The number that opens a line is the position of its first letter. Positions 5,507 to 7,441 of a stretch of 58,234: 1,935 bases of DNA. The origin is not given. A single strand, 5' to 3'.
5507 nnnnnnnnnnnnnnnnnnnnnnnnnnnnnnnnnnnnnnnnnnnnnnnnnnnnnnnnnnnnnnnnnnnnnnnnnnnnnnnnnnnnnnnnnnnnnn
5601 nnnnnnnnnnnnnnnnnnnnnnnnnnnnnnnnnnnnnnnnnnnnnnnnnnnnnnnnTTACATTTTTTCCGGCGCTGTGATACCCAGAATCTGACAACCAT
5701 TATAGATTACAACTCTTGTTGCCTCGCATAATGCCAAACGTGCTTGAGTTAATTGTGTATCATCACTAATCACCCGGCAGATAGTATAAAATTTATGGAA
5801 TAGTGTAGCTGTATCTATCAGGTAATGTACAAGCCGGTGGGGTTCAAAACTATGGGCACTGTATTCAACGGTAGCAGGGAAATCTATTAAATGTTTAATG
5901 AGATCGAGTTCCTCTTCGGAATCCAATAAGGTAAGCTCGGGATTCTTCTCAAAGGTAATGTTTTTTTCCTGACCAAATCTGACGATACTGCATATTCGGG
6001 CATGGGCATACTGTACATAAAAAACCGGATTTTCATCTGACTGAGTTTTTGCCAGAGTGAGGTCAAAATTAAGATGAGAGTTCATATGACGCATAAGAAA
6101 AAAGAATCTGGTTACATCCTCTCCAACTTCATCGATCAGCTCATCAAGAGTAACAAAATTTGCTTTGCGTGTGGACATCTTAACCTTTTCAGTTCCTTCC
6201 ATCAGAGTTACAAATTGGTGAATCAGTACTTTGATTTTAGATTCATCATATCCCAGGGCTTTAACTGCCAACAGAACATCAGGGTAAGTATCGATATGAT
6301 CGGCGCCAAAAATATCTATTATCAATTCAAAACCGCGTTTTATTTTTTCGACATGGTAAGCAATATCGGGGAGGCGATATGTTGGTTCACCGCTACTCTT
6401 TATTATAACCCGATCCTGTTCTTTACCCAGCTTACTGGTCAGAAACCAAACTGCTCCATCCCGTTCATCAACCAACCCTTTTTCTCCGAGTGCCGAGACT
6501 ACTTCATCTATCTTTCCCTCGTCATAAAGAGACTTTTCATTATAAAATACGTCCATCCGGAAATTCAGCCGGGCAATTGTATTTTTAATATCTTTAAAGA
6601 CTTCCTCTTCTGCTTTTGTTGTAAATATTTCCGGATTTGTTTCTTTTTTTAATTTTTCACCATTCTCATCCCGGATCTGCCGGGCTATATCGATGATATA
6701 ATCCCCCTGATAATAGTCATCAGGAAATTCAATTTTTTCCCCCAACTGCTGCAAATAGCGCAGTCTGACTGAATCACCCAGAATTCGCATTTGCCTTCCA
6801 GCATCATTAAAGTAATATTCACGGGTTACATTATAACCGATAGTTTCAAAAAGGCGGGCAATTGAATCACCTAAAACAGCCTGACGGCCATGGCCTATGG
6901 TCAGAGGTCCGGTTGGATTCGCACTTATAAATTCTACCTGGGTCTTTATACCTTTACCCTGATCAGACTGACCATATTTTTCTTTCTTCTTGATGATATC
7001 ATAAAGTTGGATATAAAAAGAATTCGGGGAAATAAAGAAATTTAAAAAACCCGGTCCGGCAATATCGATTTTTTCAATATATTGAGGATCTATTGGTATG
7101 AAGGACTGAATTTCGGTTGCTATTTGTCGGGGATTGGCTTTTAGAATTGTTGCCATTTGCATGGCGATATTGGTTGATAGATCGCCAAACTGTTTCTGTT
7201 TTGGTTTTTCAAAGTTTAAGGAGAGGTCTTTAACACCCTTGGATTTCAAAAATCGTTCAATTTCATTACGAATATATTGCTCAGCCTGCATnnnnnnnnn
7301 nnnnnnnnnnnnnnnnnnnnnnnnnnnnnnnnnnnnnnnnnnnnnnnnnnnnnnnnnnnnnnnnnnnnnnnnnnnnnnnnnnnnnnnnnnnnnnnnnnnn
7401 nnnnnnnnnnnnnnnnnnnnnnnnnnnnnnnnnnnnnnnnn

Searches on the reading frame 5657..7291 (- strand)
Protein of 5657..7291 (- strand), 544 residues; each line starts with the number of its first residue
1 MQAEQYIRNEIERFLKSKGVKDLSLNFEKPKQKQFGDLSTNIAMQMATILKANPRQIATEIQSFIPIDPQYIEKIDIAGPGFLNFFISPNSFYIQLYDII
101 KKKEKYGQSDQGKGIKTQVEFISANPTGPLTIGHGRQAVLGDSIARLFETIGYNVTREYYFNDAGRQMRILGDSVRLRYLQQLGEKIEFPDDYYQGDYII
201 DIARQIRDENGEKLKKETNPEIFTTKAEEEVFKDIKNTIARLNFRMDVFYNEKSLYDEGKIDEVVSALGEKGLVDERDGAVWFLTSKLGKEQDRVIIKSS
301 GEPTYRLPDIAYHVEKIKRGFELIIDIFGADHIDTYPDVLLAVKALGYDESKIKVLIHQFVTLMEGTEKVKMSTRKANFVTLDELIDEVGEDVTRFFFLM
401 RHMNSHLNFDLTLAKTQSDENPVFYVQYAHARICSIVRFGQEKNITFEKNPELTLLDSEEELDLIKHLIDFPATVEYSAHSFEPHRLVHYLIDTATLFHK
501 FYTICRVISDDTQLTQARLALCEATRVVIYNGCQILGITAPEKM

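Call 23: search_protein_families(library=ncbifam, proteins=[window:5657-7291:-])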
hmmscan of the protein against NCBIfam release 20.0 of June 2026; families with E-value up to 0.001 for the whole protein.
window:5657-7291:- (544 aa): 14 families
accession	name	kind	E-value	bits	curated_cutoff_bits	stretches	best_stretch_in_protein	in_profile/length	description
TIGR00456.1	argS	equivalog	1.5e-133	446.2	261.65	1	5-544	3-569/569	arginine--tRNA ligase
NF002446.0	PRK01611.3-3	equivalog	1.7e-63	214.9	399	3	7-172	9-172/636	arginine--tRNA ligase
NF002447.0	PRK01611.3-4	equivalog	1.5e-59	202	460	2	3-317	5-322/613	arginine--tRNA ligase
NF045898.1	ArgS_rel_codon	equivalog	3.5e-38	131.9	340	2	381-544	167-327/327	ArgS-related anticodon-binding protein NrtL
TIGR00435.1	cysS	equivalog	2e-08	33.8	340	1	325-419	222-313/466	cysteine--tRNA ligase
TIGR00392.1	ileS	equivalog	1.9e-05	23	621.4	1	354-453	597-696/861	isoleucine--tRNA ligase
TIGR00422.1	valS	equivalog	2e-05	22.8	612.1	0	355-411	513-567/863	valine--tRNA ligase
NF008957.0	PRK12300.1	subfamily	2.5e-05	22.5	677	0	364-411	622-667/946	leucine--tRNA ligase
TIGR00398.1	metG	equivalog_domain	5e-05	22.2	336.35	0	356-411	316-366/530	methionine--tRNA ligase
TIGR00211.2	glyS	equivalog_domain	0.00028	19.5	300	0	426-526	575-672/684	glycine--tRNA ligase subunit beta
TIGR00396.1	leuS_bact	equivalog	0.00034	18.9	548.4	0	125-157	39-71/843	leucine--tRNA ligase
TIGR00464.1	gltX_bact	equivalog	0.00053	19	289.95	0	279-377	162-247/470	glutamate--tRNA ligase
NF011108.0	PRK14536.1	equivalog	0.00056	18.8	780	0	275-417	187-326/490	cysteine--tRNA ligase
NF001100.0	PRK00133.1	equivalog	0.0007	18.2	587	0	352-419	315-378/676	methionine--tRNA ligase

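Call 33: find_homologous_proteins(query=window:5657-7291:-, max_evalue=1e-60)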
Query window:5657-7291:- (544 aa): 8000 proteins with E <= 1e-60 among 8000 candidates; the best 120 are listed.
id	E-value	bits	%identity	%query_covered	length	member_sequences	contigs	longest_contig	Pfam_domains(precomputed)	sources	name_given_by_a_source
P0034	0.0e+0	1224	100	100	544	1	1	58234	PF09334.18,PF01406.26,PF05746.22,PF00750.26,PF03485.22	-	-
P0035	0.0e+0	1221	100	100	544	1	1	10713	PF09334.18,PF01406.26,PF05746.22,PF00750.26,PF03485.22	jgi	jgi:arginyl-tRNA synthetase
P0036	0.0e+0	1215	99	100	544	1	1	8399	PF09334.18,PF01406.26,PF05746.22,PF00750.26,PF03485.22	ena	-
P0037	0.0e+0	1211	99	100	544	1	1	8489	PF09334.18,PF01406.26,PF05746.22,PF00750.26,PF03485.22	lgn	-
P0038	0.0e+0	1207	99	100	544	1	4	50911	PF09334.18,PF01406.26,PF05746.22,PF00750.26,PF03485.22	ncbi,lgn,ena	-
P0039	0.0e+0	1204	98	100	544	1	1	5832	PF09334.18,PF01406.26,PF05746.22,PF00750.26,PF03485.22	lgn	-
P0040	0.0e+0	1201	98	100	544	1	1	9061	PF09334.18,PF01406.26,PF05746.22,PF00750.26,PF03485.22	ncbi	-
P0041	0.0e+0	1201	98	100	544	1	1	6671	PF09334.18,PF01406.26,PF05746.22,PF00750.26,PF03485.22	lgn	-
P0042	0.0e+0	1193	98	100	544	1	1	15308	PF09334.18,PF01406.26,PF05746.22,PF00750.26,PF03485.22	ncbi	-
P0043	0.0e+0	1188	97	100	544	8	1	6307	PF09334.18,PF01406.26,PF05746.22,PF00750.26,PF03485.22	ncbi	-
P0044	0.0e+0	1181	97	100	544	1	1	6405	PF09334.18,PF01406.26,PF05746.22,PF00750.26,PF03485.22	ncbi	-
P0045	0.0e+0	1176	96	100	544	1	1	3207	PF09334.18,PF01406.26,PF05746.22,PF00750.26,PF03485.22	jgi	jgi:arginyl-tRNA synthetase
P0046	0.0e+0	1176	96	100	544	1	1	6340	PF09334.18,PF01406.26,PF05746.22,PF00750.26,PF03485.22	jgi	-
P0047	0.0e+0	1175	96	100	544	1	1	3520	PF09334.18,PF01406.26,PF05746.22,PF00750.26,PF03485.22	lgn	-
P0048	0.0e+0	1153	95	100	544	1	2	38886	PF09334.18,PF01406.26,PF05746.22,PF00750.26,PF03485.22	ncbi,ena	-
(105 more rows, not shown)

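Call 34: find_encoding_contigs(protein=P0038, flank=10000, max_places=4)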
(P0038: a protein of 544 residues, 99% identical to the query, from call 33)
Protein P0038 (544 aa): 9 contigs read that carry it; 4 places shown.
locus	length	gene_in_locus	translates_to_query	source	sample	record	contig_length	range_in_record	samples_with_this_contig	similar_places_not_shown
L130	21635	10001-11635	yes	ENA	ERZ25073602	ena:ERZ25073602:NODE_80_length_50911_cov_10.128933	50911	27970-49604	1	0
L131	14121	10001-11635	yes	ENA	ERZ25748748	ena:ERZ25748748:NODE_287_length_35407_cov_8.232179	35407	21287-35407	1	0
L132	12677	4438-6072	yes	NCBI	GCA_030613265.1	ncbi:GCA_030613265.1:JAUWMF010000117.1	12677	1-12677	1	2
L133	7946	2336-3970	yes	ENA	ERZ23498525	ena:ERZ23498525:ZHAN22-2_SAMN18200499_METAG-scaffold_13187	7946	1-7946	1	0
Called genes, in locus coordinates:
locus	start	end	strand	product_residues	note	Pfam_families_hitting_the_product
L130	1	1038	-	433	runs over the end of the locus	PF01590:GAF, PF13492:GAF_3, PF13185:GAF_2, PF07228:SpoIIE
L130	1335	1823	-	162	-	-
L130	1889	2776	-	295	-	PF16881:LIAS_N, PF04055:Radical_SAM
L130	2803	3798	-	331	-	PF00195:Chal_sti_synt_N (weak), PF08545:ACP_syn_III, PF08541:ACP_syn_III_C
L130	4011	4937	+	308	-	PF03372:Exo_endo_phos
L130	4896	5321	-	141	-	PF04892:VanZ-LLP1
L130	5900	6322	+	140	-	PF13581:HATPase_c_2, PF02518:HATPase_c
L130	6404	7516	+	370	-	PF03054:tRNA_Me_trans, PF20259:tRNA_Me_trans_M, PF20258:tRNA_Me_trans_C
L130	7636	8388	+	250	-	PF00483:NTP_transferase, PF01128:IspD, PF02348:CTP_transf_3, PF12804:NTP_transf_3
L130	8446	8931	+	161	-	-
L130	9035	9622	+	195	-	PF13399:LytR_C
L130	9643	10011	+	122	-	PF02410:RsfS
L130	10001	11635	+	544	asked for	PF03485:Arg_tRNA_synt_N, PF00750:tRNA-synt_1d, PF01406:tRNA-synt_1e (faint), PF09334:tRNA-synt_1g (faint), PF05746:DALR_1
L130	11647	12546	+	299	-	PF00294:PfkB, PF08543:Phos_pyr_kin (weak)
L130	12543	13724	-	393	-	PF00072:Response_reg, PF00512:HisKA, PF02518:HATPase_c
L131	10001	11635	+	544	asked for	PF03485:Arg_tRNA_synt_N, PF00750:tRNA-synt_1d, PF01406:tRNA-synt_1e (faint), PF09334:tRNA-synt_1g (faint), PF05746:DALR_1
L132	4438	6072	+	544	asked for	PF03485:Arg_tRNA_synt_N, PF00750:tRNA-synt_1d, PF01406:tRNA-synt_1e (faint), PF09334:tRNA-synt_1g (faint), PF05746:DALR_1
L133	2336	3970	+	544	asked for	PF03485:Arg_tRNA_synt_N, PF00750:tRNA-synt_1d, PF01406:tRNA-synt_1e (faint), PF09334:tRNA-synt_1g (faint), PF05746:DALR_1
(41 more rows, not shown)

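Call 35: find_encoding_contigs(protein=P0042, flank=10000, max_places=2)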
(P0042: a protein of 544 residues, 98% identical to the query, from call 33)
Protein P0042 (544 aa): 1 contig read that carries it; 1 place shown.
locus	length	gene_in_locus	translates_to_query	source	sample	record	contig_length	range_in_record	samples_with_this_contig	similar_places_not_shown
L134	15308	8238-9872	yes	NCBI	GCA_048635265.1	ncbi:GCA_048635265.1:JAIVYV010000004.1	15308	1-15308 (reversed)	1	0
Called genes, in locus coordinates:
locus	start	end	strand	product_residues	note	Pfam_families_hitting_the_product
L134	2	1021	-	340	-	?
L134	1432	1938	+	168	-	PF18917:LiaI-LiaF-like_TM1, PF22570:LiaF-TM (weak), PF18917:LiaI-LiaF-like_TM1 (weak)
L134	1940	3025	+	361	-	-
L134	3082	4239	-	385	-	PF00144:Beta-lactamase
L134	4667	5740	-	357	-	PF01548:DEDD_Tnp_IS110, PF02371:Transposase_20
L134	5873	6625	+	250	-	PF00483:NTP_transferase, PF01128:IspD, PF02348:CTP_transf_3, PF12804:NTP_transf_3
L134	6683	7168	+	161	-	-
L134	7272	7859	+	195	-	PF13399:LytR_C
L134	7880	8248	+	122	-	PF02410:RsfS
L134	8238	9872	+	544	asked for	PF03485:Arg_tRNA_synt_N, PF00750:tRNA-synt_1d, PF01406:tRNA-synt_1e (faint), PF09334:tRNA-synt_1g (faint), PF05746:DALR_1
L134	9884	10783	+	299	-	PF00294:PfkB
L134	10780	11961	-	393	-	PF00072:Response_reg, PF00512:HisKA, PF02518:HATPase_c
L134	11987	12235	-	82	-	PF00512:HisKA (weak)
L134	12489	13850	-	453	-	PF00072:Response_reg, PF00158:Sigma54_activat, PF14532:Sigma54_activ_2, PF07728:AAA_5 (weak), PF25601:AAA_lid_14, PF02954:HTH_8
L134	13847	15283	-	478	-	PF00749:tRNA-synt_1c, PF19269:Anticodon_2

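Call 36: find_encoding_contigs(protein=P0048, flank=10000, max_places=2)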
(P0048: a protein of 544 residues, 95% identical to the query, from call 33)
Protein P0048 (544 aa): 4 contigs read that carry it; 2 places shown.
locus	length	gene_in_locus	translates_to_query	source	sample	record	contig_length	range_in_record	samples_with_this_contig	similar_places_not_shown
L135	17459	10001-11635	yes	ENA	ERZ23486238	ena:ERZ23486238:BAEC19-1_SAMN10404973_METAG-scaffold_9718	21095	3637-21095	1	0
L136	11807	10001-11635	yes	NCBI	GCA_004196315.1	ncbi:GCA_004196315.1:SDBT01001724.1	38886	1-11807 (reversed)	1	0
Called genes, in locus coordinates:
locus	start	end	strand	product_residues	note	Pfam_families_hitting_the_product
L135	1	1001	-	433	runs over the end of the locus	PF01590:GAF, PF13492:GAF_3 (weak), PF13185:GAF_2, PF07228:SpoIIE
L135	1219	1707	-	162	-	-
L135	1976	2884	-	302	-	PF16881:LIAS_N, PF04055:Radical_SAM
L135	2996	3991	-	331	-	PF00195:Chal_sti_synt_N (weak), PF08545:ACP_syn_III, PF08541:ACP_syn_III_C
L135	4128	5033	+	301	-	PF03372:Exo_endo_phos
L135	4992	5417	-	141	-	PF04892:VanZ-LLP1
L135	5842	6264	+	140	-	PF13581:HATPase_c_2, PF02518:HATPase_c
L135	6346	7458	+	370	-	PF03054:tRNA_Me_trans, PF20259:tRNA_Me_trans_M, PF20258:tRNA_Me_trans_C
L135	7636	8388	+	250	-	PF00483:NTP_transferase, PF01128:IspD, PF02348:CTP_transf_3, PF12804:NTP_transf_3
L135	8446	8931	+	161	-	-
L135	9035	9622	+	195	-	PF13399:LytR_C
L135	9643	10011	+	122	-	PF02410:RsfS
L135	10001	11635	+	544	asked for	PF03485:Arg_tRNA_synt_N, PF00750:tRNA-synt_1d, PF01406:tRNA-synt_1e (weak), PF09334:tRNA-synt_1g (faint), PF05746:DALR_1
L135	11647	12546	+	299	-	PF00294:PfkB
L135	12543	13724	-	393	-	PF00072:Response_reg, PF00512:HisKA, PF02518:HATPase_c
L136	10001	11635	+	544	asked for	PF03485:Arg_tRNA_synt_N, PF00750:tRNA-synt_1d, PF01406:tRNA-synt_1e (weak), PF09334:tRNA-synt_1g (faint), PF05746:DALR_1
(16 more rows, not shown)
